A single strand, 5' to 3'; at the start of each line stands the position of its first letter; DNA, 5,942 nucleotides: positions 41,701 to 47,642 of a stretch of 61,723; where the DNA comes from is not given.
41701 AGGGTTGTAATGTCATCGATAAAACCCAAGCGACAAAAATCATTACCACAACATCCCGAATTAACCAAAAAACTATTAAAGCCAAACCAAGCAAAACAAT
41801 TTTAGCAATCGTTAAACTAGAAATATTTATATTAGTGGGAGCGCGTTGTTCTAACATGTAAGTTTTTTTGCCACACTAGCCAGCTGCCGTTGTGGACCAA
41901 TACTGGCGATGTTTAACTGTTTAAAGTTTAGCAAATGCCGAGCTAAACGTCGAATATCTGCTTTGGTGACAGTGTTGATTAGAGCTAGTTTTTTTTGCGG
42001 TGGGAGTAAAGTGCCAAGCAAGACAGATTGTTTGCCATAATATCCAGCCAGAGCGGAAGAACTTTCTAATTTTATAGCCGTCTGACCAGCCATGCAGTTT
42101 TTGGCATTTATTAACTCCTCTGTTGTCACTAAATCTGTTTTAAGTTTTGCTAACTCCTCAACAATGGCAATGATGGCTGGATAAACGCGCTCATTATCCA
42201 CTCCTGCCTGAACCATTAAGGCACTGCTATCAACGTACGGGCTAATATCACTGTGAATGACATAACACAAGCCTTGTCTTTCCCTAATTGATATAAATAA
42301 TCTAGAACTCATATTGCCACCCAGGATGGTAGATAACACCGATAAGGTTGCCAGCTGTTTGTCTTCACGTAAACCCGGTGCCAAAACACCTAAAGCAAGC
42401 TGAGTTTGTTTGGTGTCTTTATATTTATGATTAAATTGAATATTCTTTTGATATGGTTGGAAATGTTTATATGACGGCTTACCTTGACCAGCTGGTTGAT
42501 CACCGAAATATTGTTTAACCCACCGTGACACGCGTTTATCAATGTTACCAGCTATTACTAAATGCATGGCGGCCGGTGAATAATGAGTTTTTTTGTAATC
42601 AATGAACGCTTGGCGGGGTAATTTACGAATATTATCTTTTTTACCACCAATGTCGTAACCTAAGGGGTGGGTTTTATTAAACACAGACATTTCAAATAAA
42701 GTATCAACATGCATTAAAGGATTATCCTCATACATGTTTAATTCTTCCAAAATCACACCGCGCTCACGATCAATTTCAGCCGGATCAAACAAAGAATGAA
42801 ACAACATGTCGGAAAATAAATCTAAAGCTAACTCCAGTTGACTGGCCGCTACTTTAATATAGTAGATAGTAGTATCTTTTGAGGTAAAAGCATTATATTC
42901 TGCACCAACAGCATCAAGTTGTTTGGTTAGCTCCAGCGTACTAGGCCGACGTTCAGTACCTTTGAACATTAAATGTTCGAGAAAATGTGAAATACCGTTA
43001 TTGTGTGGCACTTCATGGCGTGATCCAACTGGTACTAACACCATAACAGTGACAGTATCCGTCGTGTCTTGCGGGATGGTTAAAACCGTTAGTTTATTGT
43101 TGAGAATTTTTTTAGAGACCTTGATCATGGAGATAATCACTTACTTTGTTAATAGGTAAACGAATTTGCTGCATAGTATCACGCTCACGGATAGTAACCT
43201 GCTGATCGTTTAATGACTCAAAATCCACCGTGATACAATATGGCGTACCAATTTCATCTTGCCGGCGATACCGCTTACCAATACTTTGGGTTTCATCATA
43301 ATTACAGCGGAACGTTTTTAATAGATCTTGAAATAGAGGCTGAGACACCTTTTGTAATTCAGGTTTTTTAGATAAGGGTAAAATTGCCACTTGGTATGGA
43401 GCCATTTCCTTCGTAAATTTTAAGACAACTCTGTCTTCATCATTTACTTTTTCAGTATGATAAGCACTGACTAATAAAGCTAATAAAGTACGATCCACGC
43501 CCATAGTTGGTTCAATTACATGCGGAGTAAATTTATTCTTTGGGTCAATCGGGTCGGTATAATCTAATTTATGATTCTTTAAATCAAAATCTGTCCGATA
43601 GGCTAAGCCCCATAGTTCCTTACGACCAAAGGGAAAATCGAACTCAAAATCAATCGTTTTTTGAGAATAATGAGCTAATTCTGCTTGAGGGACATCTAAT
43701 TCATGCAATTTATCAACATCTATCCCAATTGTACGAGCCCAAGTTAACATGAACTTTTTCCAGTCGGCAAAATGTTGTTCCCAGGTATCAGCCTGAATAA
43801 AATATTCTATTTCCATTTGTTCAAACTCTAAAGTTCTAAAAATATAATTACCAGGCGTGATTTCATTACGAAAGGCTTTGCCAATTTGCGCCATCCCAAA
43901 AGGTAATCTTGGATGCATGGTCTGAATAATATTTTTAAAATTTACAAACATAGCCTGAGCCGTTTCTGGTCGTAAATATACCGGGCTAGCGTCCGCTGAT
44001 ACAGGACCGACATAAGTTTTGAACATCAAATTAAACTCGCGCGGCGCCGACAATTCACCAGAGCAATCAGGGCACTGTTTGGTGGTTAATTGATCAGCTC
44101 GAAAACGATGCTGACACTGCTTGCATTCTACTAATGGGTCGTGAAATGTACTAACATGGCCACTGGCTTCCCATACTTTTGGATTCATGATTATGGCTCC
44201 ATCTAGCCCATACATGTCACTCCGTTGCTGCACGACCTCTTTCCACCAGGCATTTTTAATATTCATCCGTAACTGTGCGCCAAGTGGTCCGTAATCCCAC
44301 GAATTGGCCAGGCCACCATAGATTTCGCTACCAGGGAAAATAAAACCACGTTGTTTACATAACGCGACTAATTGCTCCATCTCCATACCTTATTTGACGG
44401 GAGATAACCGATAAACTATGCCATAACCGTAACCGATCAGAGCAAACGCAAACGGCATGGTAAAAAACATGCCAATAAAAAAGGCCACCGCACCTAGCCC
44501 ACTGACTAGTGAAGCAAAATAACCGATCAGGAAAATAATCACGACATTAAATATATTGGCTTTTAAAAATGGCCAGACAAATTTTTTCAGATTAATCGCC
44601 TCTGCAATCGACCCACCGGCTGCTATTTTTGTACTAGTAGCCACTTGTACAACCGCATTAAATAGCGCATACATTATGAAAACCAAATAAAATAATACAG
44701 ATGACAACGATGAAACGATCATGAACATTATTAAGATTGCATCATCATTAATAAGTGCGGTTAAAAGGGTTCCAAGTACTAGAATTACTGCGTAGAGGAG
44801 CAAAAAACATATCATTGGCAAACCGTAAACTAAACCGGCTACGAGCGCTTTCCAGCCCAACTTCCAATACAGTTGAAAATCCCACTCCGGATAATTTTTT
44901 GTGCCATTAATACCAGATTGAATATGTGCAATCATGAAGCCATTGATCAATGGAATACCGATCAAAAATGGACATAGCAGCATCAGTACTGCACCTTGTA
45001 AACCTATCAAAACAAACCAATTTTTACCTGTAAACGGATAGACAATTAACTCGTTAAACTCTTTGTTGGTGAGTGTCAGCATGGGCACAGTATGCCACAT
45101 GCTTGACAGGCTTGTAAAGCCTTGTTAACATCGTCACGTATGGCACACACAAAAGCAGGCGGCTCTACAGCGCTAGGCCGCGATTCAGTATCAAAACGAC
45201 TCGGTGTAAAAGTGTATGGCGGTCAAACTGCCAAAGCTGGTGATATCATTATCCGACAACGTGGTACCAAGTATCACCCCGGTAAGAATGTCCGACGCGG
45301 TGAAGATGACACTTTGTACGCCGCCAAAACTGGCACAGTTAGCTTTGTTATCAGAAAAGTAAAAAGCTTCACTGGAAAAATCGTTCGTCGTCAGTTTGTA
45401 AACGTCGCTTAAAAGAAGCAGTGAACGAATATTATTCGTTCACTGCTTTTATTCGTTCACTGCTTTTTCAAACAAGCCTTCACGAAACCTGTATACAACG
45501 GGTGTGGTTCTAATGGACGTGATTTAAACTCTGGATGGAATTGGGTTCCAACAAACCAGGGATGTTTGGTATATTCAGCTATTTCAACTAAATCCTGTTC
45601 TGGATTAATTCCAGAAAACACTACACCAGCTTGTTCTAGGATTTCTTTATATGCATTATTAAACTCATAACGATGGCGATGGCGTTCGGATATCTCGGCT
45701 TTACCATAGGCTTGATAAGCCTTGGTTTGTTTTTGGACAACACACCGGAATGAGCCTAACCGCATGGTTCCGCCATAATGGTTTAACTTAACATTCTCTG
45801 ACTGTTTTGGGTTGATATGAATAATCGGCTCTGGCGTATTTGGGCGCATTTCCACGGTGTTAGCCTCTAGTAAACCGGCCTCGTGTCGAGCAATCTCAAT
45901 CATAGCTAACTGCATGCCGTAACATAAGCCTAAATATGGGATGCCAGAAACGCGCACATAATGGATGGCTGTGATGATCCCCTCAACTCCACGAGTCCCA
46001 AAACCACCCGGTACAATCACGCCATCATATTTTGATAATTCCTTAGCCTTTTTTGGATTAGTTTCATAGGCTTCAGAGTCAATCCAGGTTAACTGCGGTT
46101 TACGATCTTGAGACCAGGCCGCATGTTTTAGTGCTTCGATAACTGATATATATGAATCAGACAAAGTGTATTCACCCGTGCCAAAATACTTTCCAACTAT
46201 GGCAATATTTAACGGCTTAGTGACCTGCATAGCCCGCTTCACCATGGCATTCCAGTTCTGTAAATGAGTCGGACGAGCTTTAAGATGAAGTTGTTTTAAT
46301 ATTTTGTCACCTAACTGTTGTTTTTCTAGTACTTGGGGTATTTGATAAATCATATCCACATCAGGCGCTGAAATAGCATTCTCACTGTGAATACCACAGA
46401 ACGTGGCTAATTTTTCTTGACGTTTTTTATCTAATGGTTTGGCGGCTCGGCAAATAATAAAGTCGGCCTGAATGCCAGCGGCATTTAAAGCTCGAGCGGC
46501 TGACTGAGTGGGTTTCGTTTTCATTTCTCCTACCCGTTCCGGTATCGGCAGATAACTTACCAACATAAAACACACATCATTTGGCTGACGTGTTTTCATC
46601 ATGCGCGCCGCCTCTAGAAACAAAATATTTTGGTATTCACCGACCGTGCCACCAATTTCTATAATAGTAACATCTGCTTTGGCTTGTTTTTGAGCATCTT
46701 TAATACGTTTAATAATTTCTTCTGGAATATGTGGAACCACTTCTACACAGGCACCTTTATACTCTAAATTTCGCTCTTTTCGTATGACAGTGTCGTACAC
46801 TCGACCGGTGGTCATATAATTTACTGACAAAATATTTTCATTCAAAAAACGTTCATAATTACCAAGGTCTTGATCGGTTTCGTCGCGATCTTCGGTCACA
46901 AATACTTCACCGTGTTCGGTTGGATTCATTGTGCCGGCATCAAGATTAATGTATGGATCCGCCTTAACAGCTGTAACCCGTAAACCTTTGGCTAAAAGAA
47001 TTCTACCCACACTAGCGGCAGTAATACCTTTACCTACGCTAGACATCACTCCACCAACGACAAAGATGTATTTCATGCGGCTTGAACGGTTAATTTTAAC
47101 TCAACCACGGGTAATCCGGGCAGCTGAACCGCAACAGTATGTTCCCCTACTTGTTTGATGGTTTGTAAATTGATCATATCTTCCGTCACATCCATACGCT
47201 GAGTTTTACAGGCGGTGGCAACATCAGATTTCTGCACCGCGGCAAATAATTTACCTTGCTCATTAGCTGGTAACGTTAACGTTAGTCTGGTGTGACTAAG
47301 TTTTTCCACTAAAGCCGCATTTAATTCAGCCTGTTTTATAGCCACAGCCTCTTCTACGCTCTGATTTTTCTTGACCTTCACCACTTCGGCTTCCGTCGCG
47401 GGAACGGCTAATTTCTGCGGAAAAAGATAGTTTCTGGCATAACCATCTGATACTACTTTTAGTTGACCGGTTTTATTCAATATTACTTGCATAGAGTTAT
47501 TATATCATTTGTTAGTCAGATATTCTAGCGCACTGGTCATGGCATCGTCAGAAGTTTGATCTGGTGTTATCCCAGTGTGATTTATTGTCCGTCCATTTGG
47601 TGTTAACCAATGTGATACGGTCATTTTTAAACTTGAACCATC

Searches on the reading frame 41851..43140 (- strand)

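Call 71: search_protein_families(library=pfam, proteins=[window:41851-43140:-], max_evalue=0.001)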
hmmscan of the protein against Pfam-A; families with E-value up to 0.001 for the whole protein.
window:41851-43140:- (429 aa): 2 families
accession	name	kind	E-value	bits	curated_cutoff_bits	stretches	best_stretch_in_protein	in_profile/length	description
PF00675.25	Peptidase_M16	-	1.3e-39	135.9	22.3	1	19-151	2-133/149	Insulinase (Peptidase family M16)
PF05193.26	Peptidase_M16_C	-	1.4e-37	129.7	23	1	174-348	2-179/181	Peptidase M16 inactive domain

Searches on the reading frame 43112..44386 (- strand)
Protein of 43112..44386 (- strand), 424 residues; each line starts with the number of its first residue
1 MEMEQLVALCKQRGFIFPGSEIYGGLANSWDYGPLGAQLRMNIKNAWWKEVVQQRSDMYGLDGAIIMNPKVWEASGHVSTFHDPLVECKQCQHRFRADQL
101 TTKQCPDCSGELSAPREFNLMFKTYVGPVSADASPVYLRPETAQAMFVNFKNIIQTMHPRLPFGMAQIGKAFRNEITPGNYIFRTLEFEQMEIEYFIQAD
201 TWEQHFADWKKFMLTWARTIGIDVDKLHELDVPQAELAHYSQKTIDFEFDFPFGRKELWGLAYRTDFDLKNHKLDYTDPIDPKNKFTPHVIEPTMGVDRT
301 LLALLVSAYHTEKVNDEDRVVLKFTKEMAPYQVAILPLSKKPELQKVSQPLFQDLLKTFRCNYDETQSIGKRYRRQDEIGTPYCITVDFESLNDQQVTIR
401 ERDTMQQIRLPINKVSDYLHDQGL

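Call 71: search_protein_families(library=pfam, proteins=[window:43112-44386:-], max_evalue=0.001)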
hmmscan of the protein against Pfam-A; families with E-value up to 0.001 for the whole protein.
window:43112-44386:- (424 aa): 3 families
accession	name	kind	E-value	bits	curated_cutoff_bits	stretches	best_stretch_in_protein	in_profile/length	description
PF03129.25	HGTP_anticodon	-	1.6e-21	76.7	21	1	332-420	1-92/94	Anticodon binding domain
PF00587.30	tRNA-synt_2b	-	2e-12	48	29.3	1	136-305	11-176/179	tRNA synthetase class II core domain (G, H, P, S and T)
PF23455.1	DUF7129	-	0.00057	20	30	1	86-112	12-37/45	Domain of unknown function (DUF7129)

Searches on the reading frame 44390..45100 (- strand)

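Call 74: search_protein_families(library=pfam, proteins=[window:44390-45100:-], max_evalue=0.001)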
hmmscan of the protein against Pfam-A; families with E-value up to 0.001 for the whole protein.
window:44390-45100:- (236 aa): 1 family
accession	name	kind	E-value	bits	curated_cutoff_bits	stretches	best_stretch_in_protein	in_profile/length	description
PF13197.11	DUF4013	-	3.3e-14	53.5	26.9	1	40-206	4-165/168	Protein of unknown function (DUF4013)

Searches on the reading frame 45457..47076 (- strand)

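Call 74: search_protein_families(library=pfam, proteins=[window:45457-47076:-], max_evalue=0.001)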
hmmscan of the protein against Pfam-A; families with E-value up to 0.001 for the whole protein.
window:45457-47076:- (539 aa): 3 families
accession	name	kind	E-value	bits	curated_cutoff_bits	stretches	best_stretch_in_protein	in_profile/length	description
PF06418.20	CTP_synth_N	-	3e-103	345.2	26.1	1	2-265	1-265/265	CTP synthase N-terminus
PF00117.34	GATase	-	4.9e-35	121.4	22.8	1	305-533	2-189/190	Glutamine amidotransferase class-I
PF01656.29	CbiA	-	1.9e-05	25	25.4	1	8-96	4-54/125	CobQ/CobB/MinD/ParA nucleotide binding domain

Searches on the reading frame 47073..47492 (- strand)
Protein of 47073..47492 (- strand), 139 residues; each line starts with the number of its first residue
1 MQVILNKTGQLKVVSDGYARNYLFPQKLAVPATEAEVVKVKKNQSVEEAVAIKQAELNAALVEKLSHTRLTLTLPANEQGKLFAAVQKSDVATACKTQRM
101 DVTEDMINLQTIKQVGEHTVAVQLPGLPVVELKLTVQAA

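Call 74: search_protein_families(library=pfam, proteins=[window:47073-47492:-], max_evalue=0.001)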
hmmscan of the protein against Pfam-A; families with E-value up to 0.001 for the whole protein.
window:47073-47492:- (139 aa): 2 families
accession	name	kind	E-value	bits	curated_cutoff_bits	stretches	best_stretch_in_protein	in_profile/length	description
PF03948.19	Ribosomal_L9_C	-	4.2e-14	53.2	23.2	1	60-137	5-85/86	Ribosomal protein L9, C-terminal domain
PF01281.25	Ribosomal_L9_N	-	2.8e-13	49.6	20.7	1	7-37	14-44/47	Ribosomal protein L9, N-terminal domain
